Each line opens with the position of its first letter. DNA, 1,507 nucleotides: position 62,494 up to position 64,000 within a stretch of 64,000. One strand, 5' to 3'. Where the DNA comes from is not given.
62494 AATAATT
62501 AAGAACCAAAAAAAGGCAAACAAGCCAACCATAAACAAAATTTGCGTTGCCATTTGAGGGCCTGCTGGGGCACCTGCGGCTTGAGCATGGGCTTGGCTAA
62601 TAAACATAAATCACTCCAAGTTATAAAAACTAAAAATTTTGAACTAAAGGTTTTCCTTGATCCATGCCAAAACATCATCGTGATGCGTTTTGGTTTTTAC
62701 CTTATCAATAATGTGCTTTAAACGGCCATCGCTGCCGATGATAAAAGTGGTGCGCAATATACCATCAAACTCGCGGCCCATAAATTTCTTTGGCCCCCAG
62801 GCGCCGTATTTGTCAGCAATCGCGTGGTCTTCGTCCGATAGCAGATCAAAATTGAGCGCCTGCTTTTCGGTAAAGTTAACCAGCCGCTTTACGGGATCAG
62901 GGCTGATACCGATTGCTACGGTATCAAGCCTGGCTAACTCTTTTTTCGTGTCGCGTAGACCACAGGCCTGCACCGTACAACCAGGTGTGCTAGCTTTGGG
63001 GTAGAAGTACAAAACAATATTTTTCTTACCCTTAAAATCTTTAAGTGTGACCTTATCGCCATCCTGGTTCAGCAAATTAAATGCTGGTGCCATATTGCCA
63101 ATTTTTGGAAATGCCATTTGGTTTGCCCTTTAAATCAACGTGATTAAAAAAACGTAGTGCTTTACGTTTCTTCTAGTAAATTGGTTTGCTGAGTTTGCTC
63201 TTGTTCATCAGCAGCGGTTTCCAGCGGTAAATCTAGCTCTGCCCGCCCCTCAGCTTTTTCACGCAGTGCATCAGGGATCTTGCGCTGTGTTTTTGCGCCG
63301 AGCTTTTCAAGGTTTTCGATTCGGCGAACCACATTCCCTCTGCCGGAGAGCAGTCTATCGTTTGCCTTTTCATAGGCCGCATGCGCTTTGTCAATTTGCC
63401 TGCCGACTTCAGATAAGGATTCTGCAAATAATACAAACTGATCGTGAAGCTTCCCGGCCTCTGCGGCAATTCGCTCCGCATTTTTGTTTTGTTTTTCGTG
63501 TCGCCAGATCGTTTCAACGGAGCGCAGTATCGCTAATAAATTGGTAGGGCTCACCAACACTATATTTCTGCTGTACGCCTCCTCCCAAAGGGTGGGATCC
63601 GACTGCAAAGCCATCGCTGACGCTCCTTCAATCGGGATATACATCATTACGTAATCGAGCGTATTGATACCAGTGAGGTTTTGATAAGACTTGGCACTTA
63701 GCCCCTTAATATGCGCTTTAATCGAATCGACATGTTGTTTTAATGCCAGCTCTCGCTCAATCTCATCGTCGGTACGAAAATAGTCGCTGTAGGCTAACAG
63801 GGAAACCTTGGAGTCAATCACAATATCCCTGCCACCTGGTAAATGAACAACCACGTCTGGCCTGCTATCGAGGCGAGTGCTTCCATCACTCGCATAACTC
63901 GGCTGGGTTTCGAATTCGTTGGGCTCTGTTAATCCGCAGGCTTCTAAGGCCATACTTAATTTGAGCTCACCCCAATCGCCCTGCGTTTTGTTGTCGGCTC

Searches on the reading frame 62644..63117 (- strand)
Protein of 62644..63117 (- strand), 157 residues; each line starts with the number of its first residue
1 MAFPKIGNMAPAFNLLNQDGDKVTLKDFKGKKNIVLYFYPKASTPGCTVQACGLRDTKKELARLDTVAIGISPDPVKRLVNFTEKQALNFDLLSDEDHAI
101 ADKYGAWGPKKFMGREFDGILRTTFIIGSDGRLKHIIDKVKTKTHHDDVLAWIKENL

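Call 61: search_protein_families(library=pfam, proteins=[window:62644-63117:-], max_evalue=0.0001)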
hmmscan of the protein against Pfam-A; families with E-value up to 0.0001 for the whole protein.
window:62644-63117:- (157 aa): 2 families
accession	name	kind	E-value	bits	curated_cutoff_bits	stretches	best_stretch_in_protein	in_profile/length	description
PF00578.27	AhpC-TSA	-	8.2e-36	123.1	26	1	6-135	1-123/124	AhpC/TSA family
PF08534.16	Redoxin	-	3.1e-21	76.1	26.6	1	6-143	2-138/148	Redoxin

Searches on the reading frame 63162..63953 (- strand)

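Call 61: search_protein_families(library=pfam, proteins=[window:63162-63953:-], max_evalue=0.0001)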
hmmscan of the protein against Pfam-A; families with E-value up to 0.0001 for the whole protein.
window:63162-63953:- (263 aa): 1 family
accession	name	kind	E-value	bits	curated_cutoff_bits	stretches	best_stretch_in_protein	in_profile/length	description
PF02646.22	RmuC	-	1e-75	255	26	1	3-224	78-290/291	RmuC family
